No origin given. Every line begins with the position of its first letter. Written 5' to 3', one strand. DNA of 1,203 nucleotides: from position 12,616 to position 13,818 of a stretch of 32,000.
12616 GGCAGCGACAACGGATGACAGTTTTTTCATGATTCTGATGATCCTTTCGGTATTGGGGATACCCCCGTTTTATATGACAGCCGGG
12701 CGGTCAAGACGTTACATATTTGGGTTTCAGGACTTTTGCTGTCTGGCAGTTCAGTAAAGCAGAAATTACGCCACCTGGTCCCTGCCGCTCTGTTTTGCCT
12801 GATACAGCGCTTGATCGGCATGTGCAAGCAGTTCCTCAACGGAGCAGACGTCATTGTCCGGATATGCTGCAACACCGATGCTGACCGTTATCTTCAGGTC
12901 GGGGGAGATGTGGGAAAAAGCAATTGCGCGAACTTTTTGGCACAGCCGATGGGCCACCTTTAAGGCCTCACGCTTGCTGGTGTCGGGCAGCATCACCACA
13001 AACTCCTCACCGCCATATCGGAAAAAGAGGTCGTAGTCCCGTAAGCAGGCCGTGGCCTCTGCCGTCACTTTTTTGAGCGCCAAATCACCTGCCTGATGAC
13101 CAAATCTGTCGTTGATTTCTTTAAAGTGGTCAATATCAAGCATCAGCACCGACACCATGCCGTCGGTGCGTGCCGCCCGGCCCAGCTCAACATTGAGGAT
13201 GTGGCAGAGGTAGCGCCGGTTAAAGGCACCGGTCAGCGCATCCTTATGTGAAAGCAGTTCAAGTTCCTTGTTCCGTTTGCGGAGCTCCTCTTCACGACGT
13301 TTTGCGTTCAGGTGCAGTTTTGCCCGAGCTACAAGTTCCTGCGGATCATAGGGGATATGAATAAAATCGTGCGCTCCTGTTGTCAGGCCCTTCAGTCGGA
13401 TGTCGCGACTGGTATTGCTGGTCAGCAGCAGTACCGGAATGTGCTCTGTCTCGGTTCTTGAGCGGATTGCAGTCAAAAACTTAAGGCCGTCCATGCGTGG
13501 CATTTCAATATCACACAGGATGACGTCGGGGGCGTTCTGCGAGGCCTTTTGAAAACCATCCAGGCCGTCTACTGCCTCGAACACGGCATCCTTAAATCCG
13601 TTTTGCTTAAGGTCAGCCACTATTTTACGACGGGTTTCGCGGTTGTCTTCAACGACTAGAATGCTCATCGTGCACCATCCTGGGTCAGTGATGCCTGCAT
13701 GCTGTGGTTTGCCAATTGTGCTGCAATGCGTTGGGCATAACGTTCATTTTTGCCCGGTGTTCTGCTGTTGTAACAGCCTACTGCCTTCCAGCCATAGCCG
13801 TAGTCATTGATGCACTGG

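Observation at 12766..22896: Built-in c-di-GMP circuit: operon-encoded REC-GGDEF cyclase and an MshEN-type receptor domain on the assembly ATPase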

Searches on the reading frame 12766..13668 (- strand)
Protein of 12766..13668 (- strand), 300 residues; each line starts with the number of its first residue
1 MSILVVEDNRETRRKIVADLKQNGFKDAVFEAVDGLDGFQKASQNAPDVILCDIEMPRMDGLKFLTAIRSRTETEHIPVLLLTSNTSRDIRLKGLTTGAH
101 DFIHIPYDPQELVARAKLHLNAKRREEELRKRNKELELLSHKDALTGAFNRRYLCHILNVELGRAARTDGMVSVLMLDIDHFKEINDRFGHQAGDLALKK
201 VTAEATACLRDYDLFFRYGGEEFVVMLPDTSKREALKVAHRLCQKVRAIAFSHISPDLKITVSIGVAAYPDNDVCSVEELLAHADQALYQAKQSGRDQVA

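Call 4: search_protein_families(library=pfam, proteins=[window:12766-13668:-], max_evalue=0.01)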
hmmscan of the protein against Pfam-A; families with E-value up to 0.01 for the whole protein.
window:12766-13668:- (300 aa): 3 families
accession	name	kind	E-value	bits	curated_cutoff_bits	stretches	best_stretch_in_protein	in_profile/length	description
PF00990.26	GGDEF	-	2.6e-47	161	23.8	1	141-298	2-161/161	Diguanylate cyclase, GGDEF domain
PF00072.30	Response_reg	-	3.9e-24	85.4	30.2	1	3-116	1-110/111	Response regulator receiver domain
PF24898.2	GGDEF_GdpP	-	4.1e-06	27.5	30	1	178-300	2-117/126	Cyclic-di-AMP phosphodiesterase GdpP-like, GGDEF domain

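Call 5: search_protein_families(library=ncbifam, proteins=[window:12766-13668:-], max_evalue=0.01)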
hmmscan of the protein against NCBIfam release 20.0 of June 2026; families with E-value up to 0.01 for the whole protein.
window:12766-13668:- (300 aa): 111 families (the best 25 are shown)
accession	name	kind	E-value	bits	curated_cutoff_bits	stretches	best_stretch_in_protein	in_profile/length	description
NF007135.0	PRK09581.1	equivalog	8.5e-76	255.6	474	1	2-299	157-452/457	PleD family two-component system response regulator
NF038266.1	diguan_SiaD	equivalog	7.7e-54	182.7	290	1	124-299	78-252/252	biofilm regulation diguanylate cyclase SiaD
NF047654.1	DiguCycDgcRLepto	equivalog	3.4e-53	180.5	500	1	3-299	5-293/295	diguanylate cyclase DgcR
TIGR00254.1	GGDEF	domain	5.4e-53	179.1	37.4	1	136-299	1-164/168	diguanylate cyclase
NF007380.0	PRK09894.1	equivalog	1e-46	159.7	256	1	132-299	121-284/296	diguanylate cyclase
NF041606.1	dguan_cyc_DgcA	equivalog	2.2e-41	141.9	370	1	141-299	179-336/340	diguanylate cyclase DgcA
NF007423.1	PRK09966.1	equivalog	2e-39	135.6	325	1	124-292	223-390/390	diguanylate cyclase DgcN/YfiN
NF011955.1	PRK15426.1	equivalog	9.4e-34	116.5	408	1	135-299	393-558/564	cellulose biosynthesis regulator diguanylate cyclase DgcQ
NF007599.0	PRK10245.1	equivalog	2e-33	115.4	402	1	129-298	199-366/371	diguanylate cyclase AdrA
NF051473.1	DigCycDgcsShew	equivalog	2.3e-33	115.8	400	1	143-297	138-286/291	diguanylate cyclase DgcS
NF050064.1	BlResRespRegCbrR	equivalog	4.3e-31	108.2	600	1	10-299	133-411/415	bile resistance response regulator CbrR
NF045675.1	PhdiestaseDibA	equivalog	7.5e-31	107.1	980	1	129-299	192-361/623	phosphodiesterase DibA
NF007298.0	PRK09776.1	equivalog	1e-29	103.1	1135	1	129-299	673-842/1111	diguanylate cyclase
NF007474.0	PRK10060.1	equivalog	6.5e-28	97.3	782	1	129-298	226-391/663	cyclic di-GMP phosphodiesterase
NF040885.1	diguan_DgcJ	equivalog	6.1e-27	94.5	500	1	142-296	343-490/493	diguanylate cyclase DgcJ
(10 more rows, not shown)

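Call 26: search_solved_structures(query=window:12766-13668:-, show_alignments=3, max_evalue=1e-10)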
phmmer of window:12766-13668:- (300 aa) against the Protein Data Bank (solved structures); distinct sequences matched with E-value up to 1e-10: 133 (the best 60 are shown).
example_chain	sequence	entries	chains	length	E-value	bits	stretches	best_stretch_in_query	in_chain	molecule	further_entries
9g85_A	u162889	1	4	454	2.7e-68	233.8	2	3-299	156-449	Response regulator PleD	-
9g86_A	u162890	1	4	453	2.8e-68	233.8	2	3-299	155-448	Response regulator PleD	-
2wb4_A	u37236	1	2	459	2.9e-68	233.7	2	3-299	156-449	DIGUANYLATE CYCLASE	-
1w25_A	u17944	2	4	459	3e-68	233.7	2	3-299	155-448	STALKED-CELL DIFFERENTIATION CONTROLLING PROTEIN | RESPONSE REGULATOR PLED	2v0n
3bre_A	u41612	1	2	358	1.2e-46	162.8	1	37-299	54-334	Probable two-component response regulator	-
3i5a_A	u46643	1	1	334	6.4e-45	157.1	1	34-300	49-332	Response regulator/GGDEF domain protein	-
6zxm_A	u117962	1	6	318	2.2e-43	152.1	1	2-299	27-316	Putative GGDEF/response regulator receiver domain protein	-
6zxb_A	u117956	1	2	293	1.4e-41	146.2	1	2-299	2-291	Putative GGDEF/response regulator receiver domain protein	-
6zxc_A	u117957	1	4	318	1.8e-41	145.8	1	2-299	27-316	Putative GGDEF/response regulator receiver domain protein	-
9t28_A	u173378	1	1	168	1.2e-34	123.5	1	141-299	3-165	diguanylate cyclase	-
3i5c_A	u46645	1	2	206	1.1e-33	120.2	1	133-299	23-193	Fusion of General control protein GCN4 and WSPR response regulator protein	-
3i5b_A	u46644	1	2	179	5.4e-33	118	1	139-299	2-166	WspR response regulator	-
5euh_A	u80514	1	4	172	5.7e-32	114.7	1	142-299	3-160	Putative GGDEF domain membrane protein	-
4zve_A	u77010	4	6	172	2.2e-29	106.2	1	143-299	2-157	Diguanylate cyclase DosC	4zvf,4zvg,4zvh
5llw_B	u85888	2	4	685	5.8e-29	104.8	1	125-299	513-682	Diguanylate cyclase (GGDEF) domain-containing protein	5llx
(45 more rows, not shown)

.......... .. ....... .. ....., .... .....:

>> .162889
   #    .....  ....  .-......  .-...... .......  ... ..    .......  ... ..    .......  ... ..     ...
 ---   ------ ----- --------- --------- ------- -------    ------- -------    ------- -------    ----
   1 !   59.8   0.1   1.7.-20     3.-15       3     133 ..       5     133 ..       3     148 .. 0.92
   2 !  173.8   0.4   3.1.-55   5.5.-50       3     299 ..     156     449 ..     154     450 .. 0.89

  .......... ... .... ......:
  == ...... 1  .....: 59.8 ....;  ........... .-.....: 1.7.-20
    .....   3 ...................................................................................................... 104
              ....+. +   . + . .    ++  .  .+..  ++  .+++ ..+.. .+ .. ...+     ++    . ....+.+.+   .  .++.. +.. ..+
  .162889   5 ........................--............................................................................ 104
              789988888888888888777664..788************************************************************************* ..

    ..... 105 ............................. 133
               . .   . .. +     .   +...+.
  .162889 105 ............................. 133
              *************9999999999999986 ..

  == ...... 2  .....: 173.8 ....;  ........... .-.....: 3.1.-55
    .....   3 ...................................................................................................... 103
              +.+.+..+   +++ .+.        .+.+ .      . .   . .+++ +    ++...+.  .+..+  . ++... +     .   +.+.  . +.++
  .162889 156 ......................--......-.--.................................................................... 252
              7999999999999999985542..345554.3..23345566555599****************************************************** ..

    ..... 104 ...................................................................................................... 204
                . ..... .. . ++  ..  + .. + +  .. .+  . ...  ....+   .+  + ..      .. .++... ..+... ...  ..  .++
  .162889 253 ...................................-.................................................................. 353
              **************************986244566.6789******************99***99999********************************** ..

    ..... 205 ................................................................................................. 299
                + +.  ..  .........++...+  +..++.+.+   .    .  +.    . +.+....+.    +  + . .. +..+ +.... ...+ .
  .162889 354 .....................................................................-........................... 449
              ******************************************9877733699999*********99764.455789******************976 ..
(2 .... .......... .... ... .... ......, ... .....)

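Call 34: find_homologous_proteins(query=window:12766-13668:-, max_evalue=1e-20)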
Query window:12766-13668:- (300 aa): 5753 proteins with E <= 1e-20 among 8000 candidates; the best 120 are listed.
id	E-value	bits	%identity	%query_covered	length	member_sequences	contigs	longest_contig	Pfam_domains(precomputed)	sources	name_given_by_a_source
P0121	1.4e-187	640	96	100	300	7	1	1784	PF00990.27,PF00072.31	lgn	-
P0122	2.8e-172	590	88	100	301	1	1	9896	PF24898.3,PF00990.27,PF00072.31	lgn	-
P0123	2.9e-134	465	70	100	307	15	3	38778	PF00990.27,PF00072.31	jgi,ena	-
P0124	1.8e-133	462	70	100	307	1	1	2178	PF24898.3,PF00990.27,PF00072.31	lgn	-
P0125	4.6e-133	461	70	100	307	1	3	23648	PF24898.3,PF00990.27,PF00072.31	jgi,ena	-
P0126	6.8e-133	461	70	100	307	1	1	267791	PF24898.3,PF00990.27,PF00072.31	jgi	jgi:two-component system, cell cycle response regulator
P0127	7.1e-133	461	70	100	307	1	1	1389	PF24898.3,PF00990.27,PF00072.31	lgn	-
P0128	1.2e-132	460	69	100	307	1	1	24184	PF00990.27,PF00072.31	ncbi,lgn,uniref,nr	ncbi:MAG: diguanylate cyclase [Trichlorobacter sp.]|uniref:diguanylate cyclase n=1 Tax=Trichlorobact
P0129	4.3e-132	458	69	100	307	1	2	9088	PF00990.27,PF00072.31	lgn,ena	-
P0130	1.0e-131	457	69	100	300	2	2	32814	PF24898.3,PF00990.27,PF00072.31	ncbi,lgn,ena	-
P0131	1.0e-131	457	70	99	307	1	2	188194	PF24898.3,PF00990.27,PF00072.31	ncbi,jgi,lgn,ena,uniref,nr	ncbi:diguanylate cyclase (GGDEF) domain-containing protein [Trichlorobacter thiogenes]|uniref:diguan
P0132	6.9e-129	447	67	100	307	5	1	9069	PF24898.3,PF00990.27,PF00072.31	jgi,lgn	-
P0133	2.2e-117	410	62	100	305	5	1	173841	PF00990.27,PF00072.31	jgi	-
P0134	3.0e-114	399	62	100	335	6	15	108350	PF00990.27,PF00072.31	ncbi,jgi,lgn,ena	ncbi:MAG: diguanylate cyclase [Trichlorobacter sp.]|jgi:diguanylate cyclase (GGDEF)-like protein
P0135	1.4e-109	384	60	100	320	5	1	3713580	PF00990.27,PF00072.31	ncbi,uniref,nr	ncbi:diguanylate cyclase [Trichlorobacter lovleyi]|uniref:diguanylate cyclase n=1 Tax=Trichlorobacte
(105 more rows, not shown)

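Call 35: find_encoding_contigs(protein=P0131, flank=10000, max_places=1)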
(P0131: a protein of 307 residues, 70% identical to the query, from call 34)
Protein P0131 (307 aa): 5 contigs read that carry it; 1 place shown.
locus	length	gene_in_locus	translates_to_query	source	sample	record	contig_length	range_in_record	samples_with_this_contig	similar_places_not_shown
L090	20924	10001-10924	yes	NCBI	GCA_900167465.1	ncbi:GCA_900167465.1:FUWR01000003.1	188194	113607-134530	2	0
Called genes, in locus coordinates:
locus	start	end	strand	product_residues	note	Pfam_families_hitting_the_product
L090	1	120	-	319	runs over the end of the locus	PF00730:HhH-GPD, PF00633:HHH (weak)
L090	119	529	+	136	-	-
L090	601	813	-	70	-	-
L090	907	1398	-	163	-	PF01252:Peptidase_A8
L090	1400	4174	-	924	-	PF00133:tRNA-synt_1, PF09334:tRNA-synt_1g, PF01406:tRNA-synt_1e (weak), PF08264:Anticodon_1, PF06827:zf-FPG_IleRS (weak)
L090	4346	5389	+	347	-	PF00022:Actin, PF06723:MreB_Mbl, PF11104:PilM_2 (faint), PF00012:HSP70, PF14450:FtsA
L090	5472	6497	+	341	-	PF00535:Glycos_transf_2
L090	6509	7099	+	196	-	PF13580:SIS_2, PF01380:SIS (weak)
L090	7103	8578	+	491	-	PF00294:PfkB, PF08543:Phos_pyr_kin, PF01467:CTP_transf_like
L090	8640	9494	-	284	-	PF07022:Phage_CI_repr, PF00717:Peptidase_S24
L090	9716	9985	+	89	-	PF19663:DUF6166 (weak)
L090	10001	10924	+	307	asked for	PF00072:Response_reg, PF00990:GGDEF, PF24898:GGDEF_GdpP (weak)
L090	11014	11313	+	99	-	-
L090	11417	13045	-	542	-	PF02203:TarH, PF12729:4HB_MCP_1, PF00672:HAMP, PF00015:MCPsignal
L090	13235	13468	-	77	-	PF14407:Frankia_peptide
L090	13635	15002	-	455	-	PF00072:Response_reg, PF00158:Sigma54_activat, PF14532:Sigma54_activ_2, PF07728:AAA_5 (weak), PF25601:AAA_lid_14, PF02954:HTH_8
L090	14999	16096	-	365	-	PF01979:Amidohydro_1, PF07969:Amidohydro_3 (weak)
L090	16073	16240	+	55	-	-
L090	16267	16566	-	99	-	-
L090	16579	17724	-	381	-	-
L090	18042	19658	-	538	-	PF00282:Pyridoxal_deC, PF01212:Beta_elim_lyase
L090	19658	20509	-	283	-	PF02569:Pantoate_ligase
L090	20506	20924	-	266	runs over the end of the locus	PF02548:Pantoate_transf, PF13714:PEP_mutase (faint)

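Call 36: find_encoding_contigs(protein=P0135, flank=10000, max_places=1)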
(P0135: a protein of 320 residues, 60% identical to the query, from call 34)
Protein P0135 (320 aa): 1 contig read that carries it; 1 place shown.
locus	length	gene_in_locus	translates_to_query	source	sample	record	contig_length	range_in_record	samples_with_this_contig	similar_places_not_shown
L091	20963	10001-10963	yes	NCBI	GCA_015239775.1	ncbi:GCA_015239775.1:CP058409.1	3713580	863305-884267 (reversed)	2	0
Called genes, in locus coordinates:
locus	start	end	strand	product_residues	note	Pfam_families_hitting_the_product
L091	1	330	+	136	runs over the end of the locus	-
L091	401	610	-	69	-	-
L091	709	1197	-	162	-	PF01252:Peptidase_A8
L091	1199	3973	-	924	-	PF00133:tRNA-synt_1, PF09334:tRNA-synt_1g, PF01406:tRNA-synt_1e (weak), PF09334:tRNA-synt_1g (weak), PF08264:Anticodon_1, PF06827:zf-FPG_IleRS (weak)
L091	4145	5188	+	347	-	PF00022:Actin, PF06723:MreB_Mbl, PF11104:PilM_2 (faint), PF00012:HSP70, PF14450:FtsA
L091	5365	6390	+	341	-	PF00535:Glycos_transf_2, PF13641:Glyco_tranf_2_3 (faint)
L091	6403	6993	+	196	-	PF13580:SIS_2, PF01380:SIS (weak)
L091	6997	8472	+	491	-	PF00294:PfkB, PF08543:Phos_pyr_kin, PF01467:CTP_transf_like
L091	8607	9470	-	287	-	PF07022:Phage_CI_repr, PF00717:Peptidase_S24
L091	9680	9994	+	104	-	PF19663:DUF6166 (weak)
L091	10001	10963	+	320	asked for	PF00072:Response_reg, PF00990:GGDEF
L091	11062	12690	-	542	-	PF02203:TarH, PF12729:4HB_MCP_1, PF00672:HAMP, PF00015:MCPsignal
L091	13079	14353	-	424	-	PF22039:HUTI_composite_bact (faint), PF01979:Amidohydro_1, PF07969:Amidohydro_3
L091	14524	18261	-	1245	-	PF13426:PAS_9, PF13426:PAS_9, PF00989:PAS, PF08448:PAS_4, PF13426:PAS_9, PF00512:HisKA, PF02518:HATPase_c, PF00072:Response_reg, +9 more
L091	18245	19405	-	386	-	PF00465:Fe-ADH, PF13685:Fe-ADH_2 (weak), PF25137:ADH_Fe_C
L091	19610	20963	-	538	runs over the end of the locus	PF00282:Pyridoxal_deC, PF01212:Beta_elim_lyase (weak)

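Call 41: search_protein_families(library=pfam, proteins=[L091:9680-9994:+], max_evalue=0.01)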
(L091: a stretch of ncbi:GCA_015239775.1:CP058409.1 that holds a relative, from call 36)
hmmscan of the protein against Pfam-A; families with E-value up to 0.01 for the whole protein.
L091:9680-9994:+ (104 aa): 1 family
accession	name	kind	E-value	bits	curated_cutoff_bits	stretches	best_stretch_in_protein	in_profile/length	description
PF19663.4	DUF6166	-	9.6e-07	29.2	27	1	50-100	44-92/93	Family of unknown function (DUF6166)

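Call 45: find_encoding_contigs(protein=P0130, flank=10000, max_places=1)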
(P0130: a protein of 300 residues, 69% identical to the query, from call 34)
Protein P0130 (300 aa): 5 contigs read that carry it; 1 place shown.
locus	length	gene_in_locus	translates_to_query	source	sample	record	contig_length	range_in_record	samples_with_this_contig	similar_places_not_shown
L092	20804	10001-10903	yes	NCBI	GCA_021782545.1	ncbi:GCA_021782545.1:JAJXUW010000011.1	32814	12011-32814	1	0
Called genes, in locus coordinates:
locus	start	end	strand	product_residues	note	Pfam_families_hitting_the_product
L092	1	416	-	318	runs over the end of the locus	PF00730:HhH-GPD, PF00633:HHH (weak)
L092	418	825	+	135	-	-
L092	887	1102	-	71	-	-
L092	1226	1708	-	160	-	PF01252:Peptidase_A8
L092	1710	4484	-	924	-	PF00133:tRNA-synt_1, PF01921:tRNA-synt_1f (faint), PF09334:tRNA-synt_1g, PF01406:tRNA-synt_1e (weak), PF09334:tRNA-synt_1g (weak), PF08264:Anticodon_1, PF06827:zf-FPG_IleRS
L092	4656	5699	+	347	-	PF00022:Actin, PF06723:MreB_Mbl, PF11104:PilM_2 (faint), PF00012:HSP70, PF14450:FtsA, PF21522:MreB-like_C (faint)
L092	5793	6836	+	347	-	PF00535:Glycos_transf_2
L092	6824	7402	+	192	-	PF13580:SIS_2, PF01380:SIS (faint)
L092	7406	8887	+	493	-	PF00294:PfkB, PF08543:Phos_pyr_kin (weak), PF01467:CTP_transf_like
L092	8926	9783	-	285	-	PF07022:Phage_CI_repr, PF00717:Peptidase_S24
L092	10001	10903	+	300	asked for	PF00072:Response_reg, PF00990:GGDEF, PF24898:GGDEF_GdpP (weak)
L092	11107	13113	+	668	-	PF08269:dCache_2, PF17200:sCache_2, PF17201:Cache_3-Cache_2, PF00512:HisKA, PF02518:HATPase_c, PF00072:Response_reg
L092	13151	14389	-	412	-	PF22039:HUTI_composite_bact (faint), PF01979:Amidohydro_1, PF07969:Amidohydro_3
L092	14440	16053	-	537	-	PF00282:Pyridoxal_deC, PF01212:Beta_elim_lyase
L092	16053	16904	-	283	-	PF02569:Pantoate_ligase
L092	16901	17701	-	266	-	PF02548:Pantoate_transf, PF13714:PEP_mutase (faint)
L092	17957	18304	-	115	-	PF02641:DUF190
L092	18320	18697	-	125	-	PF02537:CRCB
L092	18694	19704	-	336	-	PF01545:Cation_efflux, PF16916:ZT_dimer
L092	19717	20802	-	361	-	?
